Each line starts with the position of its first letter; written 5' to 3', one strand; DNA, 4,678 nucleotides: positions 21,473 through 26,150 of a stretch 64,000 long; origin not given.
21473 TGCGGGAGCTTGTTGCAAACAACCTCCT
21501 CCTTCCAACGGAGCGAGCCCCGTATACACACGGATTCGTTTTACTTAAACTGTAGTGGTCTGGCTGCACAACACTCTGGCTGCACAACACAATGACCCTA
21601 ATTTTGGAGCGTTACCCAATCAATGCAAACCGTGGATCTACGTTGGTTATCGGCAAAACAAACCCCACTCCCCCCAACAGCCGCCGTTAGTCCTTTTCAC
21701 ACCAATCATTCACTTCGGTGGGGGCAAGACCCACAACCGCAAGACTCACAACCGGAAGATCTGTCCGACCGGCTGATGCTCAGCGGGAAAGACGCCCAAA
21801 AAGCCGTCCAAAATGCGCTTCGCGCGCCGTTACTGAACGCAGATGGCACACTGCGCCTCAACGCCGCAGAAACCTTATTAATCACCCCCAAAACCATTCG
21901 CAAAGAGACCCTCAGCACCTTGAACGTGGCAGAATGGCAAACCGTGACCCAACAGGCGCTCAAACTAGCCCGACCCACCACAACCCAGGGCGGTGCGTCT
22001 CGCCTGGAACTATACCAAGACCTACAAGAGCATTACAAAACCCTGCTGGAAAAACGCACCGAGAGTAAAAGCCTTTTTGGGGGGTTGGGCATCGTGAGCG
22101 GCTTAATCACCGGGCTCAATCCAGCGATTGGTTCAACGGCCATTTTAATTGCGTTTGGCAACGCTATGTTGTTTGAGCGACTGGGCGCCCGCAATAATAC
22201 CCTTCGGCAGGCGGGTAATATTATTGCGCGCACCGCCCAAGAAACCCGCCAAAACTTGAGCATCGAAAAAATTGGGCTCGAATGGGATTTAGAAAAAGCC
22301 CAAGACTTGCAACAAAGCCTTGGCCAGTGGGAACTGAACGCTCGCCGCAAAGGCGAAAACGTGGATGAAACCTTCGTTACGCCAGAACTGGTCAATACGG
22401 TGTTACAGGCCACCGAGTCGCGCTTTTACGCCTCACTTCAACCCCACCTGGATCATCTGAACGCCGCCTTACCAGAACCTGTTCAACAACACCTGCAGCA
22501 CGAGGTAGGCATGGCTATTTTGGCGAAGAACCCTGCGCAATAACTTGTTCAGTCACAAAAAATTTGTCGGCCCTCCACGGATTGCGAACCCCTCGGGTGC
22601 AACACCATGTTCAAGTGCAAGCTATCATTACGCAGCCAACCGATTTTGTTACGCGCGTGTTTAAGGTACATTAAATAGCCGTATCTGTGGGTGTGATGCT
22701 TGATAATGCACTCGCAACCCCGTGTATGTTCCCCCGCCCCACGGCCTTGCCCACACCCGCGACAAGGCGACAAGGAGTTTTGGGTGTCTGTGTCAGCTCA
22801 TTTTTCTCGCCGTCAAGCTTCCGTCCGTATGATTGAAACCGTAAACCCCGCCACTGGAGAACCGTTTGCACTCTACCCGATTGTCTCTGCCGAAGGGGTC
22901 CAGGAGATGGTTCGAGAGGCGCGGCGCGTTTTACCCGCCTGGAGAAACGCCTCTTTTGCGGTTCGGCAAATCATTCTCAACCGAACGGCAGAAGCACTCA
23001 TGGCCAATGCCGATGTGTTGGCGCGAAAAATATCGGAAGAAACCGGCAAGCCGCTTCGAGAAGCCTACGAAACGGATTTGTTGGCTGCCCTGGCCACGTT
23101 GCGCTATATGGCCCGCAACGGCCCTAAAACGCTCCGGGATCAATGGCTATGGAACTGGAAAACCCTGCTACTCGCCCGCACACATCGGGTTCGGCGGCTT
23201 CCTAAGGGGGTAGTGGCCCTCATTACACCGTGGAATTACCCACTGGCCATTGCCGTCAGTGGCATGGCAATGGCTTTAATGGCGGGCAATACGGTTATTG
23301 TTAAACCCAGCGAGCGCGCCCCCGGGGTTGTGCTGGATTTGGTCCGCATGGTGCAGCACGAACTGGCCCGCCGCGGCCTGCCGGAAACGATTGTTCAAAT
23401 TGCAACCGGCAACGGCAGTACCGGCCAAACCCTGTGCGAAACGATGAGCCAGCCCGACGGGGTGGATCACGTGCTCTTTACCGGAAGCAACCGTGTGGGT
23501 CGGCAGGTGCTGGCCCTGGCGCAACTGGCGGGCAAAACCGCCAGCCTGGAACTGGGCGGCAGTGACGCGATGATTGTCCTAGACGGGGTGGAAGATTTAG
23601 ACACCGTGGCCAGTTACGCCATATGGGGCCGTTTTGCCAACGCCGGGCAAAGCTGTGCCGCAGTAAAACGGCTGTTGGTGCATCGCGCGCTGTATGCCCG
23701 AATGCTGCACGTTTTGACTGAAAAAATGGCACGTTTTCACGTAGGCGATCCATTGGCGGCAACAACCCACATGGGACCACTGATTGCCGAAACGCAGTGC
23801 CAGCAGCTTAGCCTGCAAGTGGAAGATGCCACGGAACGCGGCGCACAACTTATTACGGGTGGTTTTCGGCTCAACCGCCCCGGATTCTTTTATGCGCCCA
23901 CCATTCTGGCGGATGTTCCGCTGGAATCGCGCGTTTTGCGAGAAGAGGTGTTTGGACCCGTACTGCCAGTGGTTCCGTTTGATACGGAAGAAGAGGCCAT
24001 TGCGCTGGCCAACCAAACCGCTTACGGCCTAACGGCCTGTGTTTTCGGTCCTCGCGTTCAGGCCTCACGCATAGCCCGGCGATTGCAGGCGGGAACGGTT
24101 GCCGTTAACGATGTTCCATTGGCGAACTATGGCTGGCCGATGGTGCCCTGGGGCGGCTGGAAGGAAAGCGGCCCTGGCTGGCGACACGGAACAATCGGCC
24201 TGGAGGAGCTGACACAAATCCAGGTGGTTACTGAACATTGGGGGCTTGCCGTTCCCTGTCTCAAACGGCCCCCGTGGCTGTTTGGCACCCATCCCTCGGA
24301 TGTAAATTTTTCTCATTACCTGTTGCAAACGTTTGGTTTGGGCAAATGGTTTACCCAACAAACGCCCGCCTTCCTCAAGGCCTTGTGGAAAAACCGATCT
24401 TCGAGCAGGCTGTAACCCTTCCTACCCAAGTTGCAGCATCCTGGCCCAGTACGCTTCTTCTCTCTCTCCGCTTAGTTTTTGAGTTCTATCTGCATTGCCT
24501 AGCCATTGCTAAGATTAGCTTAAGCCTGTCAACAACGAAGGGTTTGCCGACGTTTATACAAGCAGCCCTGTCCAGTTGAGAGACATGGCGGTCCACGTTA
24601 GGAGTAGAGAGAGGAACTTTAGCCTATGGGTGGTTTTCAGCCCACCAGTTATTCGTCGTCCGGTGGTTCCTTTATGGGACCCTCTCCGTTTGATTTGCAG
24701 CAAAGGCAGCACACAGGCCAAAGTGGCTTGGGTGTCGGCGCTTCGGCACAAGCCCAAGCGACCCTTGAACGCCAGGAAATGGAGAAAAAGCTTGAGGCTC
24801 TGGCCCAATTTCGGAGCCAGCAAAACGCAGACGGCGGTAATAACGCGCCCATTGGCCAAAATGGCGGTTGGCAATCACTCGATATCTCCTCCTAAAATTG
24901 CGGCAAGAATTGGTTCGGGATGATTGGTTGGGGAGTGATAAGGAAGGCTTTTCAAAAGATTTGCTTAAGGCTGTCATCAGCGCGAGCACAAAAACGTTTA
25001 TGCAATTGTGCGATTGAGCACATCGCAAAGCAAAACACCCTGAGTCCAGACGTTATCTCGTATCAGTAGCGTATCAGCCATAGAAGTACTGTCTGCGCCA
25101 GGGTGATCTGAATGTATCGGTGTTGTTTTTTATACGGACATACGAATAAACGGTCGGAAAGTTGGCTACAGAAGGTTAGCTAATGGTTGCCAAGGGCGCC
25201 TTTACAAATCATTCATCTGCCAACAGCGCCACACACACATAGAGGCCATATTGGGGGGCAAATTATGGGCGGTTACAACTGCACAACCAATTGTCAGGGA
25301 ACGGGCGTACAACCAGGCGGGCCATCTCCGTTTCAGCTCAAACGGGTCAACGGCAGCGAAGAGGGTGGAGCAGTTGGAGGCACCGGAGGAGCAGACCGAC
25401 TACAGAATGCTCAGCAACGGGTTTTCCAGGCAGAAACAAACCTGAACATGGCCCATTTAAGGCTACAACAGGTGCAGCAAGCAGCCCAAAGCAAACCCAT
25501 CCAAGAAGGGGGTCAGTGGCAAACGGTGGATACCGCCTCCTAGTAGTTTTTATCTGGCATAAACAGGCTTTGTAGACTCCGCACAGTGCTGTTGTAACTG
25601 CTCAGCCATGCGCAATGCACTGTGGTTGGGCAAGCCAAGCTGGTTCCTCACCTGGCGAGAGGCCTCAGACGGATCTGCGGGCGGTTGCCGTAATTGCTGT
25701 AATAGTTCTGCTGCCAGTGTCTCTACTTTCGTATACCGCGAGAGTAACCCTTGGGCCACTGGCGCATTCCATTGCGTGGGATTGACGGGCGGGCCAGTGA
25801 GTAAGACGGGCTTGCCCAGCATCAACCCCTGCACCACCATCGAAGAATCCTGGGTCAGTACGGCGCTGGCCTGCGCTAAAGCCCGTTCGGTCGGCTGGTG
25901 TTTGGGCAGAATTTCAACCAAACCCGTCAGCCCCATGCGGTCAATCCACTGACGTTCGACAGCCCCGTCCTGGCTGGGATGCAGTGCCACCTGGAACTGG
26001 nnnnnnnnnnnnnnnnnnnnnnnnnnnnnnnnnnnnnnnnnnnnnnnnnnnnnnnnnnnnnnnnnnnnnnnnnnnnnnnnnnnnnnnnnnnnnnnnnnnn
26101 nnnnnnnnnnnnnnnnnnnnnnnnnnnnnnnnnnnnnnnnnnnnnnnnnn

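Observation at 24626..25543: Tandem pair of paralogous small Gly/Gln-rich proteins of unknown function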

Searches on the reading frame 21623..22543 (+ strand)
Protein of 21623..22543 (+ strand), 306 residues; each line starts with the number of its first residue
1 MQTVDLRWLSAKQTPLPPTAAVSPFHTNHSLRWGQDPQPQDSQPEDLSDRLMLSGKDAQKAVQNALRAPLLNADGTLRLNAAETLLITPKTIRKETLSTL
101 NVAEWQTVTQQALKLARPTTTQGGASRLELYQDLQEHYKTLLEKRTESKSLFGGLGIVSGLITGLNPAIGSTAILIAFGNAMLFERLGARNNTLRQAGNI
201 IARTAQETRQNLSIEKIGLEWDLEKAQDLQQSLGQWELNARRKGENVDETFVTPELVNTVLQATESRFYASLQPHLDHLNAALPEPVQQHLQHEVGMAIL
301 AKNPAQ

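Call 4: search_protein_families(library=pfam, proteins=[window:21623-22543:+], max_evalue=0.1)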
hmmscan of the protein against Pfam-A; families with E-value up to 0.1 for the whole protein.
window:21623-22543:+ (306 aa): 1 family
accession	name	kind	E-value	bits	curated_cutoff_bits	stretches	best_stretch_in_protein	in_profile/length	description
PF12090.13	Spt20_SEP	-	0.087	13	27.1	0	239-294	95-150/177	Spt20, SEP domain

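Call 24: search_protein_families(library=ncbifam, proteins=[window:21623-22543:+], max_evalue=1)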
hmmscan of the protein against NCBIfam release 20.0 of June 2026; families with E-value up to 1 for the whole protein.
window:21623-22543:+ (306 aa): 1 family
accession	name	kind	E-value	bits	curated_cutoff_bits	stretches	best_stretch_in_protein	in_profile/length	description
NF005834.1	PRK07738.1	equivalog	0.23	11.9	107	0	98-147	41-87/117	flagellar protein FlaG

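Call 44: search_protein_families(library=padloc, proteins=[window:21623-22543:+], max_evalue=1)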
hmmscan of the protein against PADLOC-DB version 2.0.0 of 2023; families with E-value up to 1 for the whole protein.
window:21623-22543:+ (306 aa): 0 families

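Call 45: search_protein_families(library=phrogs, proteins=[window:21623-22543:+], max_evalue=1)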
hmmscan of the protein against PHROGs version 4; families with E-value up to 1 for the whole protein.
window:21623-22543:+ (306 aa): 0 families

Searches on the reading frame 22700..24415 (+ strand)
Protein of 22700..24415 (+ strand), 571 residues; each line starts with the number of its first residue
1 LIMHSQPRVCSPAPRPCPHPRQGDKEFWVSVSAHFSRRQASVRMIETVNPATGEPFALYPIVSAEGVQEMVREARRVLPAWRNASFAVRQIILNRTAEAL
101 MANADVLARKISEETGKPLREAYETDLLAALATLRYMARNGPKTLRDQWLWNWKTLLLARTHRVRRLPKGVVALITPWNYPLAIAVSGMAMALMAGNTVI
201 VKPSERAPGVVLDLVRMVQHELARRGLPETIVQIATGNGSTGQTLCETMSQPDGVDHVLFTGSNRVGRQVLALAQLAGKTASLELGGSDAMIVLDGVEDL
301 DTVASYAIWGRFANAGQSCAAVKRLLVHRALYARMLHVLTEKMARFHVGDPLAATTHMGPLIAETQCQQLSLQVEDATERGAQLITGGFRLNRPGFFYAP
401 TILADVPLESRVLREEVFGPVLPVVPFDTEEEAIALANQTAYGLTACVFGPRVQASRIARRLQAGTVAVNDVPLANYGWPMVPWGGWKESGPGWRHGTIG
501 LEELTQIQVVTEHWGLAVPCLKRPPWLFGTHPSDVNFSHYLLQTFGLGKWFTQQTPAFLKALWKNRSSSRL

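Call 4: search_protein_families(library=pfam, proteins=[window:22700-24415:+], max_evalue=0.1)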
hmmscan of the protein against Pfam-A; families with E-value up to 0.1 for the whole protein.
window:22700-24415:+ (571 aa): 2 families
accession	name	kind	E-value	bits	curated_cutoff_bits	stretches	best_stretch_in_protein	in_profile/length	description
PF00171.27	Aldedh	-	3.2e-130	435.2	23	1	41-510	6-461/461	Aldehyde dehydrogenase family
PF05893.19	LuxC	-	1.6e-05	24.4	21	1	165-348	85-264/401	Acyl-CoA reductase (LuxC)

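Call 22: find_related_loci(query=window:22853-24415:+, collection=genome_contigs, flank=10000)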
Query window:22853-24415:+ (520 aa) in genome_contigs; peptide patterns used: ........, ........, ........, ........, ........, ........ (x = any residue, [..] = any of these).
600 stretches matched a pattern (row limit reached: there are more); 583 encode a relative of the query (tblastn E <= 1e-3); the best 80 are kept; 80 distinct loci.
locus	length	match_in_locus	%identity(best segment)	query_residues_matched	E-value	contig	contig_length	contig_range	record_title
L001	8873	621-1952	37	1-460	1e-81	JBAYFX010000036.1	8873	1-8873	MAG: Candidatus Shapirobacteria bacterium isolate SO_2016_GW1_111 scaffold14709_OW334_2016, whole genome shotgun sequenc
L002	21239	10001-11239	38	38-460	5e-77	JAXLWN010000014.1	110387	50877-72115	MAG: Chloroflexia bacterium isolate STL-CHL24 C1.87.fa-14, whole genome shotgun sequence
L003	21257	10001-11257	39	30-460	2e-74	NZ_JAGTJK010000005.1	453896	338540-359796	Polyangium jinanense strain SDU13 Scaffold5, whole genome shotgun sequence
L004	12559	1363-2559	39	28-442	5e-74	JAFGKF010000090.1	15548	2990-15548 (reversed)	MAG: Candidatus Sumerlaeota bacterium isolate Zod_Metabat.321 k87_1537720, whole genome shotgun sequence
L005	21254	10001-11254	38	30-459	3e-73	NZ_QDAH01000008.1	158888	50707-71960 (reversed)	Microvirga sp. KLBC 81 81_scaffold8, whole genome shotgun sequence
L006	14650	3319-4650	38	3-460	1e-72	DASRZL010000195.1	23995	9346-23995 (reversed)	MAG TPA_asm: Thermoleophilia bacterium isolate SMAG_U14282 k141_3501346, whole genome shotgun sequence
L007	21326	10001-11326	35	1-459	5e-72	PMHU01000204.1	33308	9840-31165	MAG: Acidimicrobiaceae bacterium isolate palsa_688 73.20120600_P2M.43_contig_8174, whole genome shotgun sequence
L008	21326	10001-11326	35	1-459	2e-71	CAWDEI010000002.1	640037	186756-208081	MAG: uncultured Acidimicrobiales bacterium isolate MFD05512.bin.2.18 genome assembly, contig: contig_12933, whole genome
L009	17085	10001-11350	35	1-460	2e-71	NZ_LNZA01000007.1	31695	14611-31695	Legionella tucsonensis strain ATCC 49180 Ltuc_ctg007, whole genome shotgun sequence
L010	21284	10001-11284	39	30-464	2e-71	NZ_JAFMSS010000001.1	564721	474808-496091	Rubellimicrobium arenae strain SYSU D00286 NODE_1_length_564721_cov_18.865151, whole genome shotgun sequence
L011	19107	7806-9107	36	1-461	2e-80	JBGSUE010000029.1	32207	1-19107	MAG: Patescibacteria group bacterium isolate JTS-AC425 k141_3850741, whole genome shotgun sequence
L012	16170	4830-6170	34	1-459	8e-71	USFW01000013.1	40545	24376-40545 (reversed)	uncultured Clostridium sp. isolate UMGS1673 genome assembly, contig: NODE_775_length_40545_cov_6.190269, whole genome sh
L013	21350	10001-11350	35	1-460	1e-70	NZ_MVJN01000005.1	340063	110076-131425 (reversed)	Legionella quinlivanii strain ID143958 Contig_5, whole genome shotgun sequence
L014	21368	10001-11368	35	5-475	2e-70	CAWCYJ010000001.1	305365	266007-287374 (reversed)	MAG: uncultured proteobacterium isolate MFD09603.bin.2.92 genome assembly, contig: contig_11674, whole genome shotgun se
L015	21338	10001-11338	35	1-459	1e-69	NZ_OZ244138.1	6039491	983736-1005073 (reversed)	MAG: Roseibium sp. isolate 0362df45-af4a-42fd-816a-13a51ea0af63 chromosome 1, complete sequence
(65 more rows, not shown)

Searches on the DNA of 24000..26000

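Call 13: search_rna_families(source=window, start=24000, end=26000, threshold=evalue, max_evalue=1)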
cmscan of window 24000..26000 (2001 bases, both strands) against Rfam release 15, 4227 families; matches with E-value up to 1: 0.
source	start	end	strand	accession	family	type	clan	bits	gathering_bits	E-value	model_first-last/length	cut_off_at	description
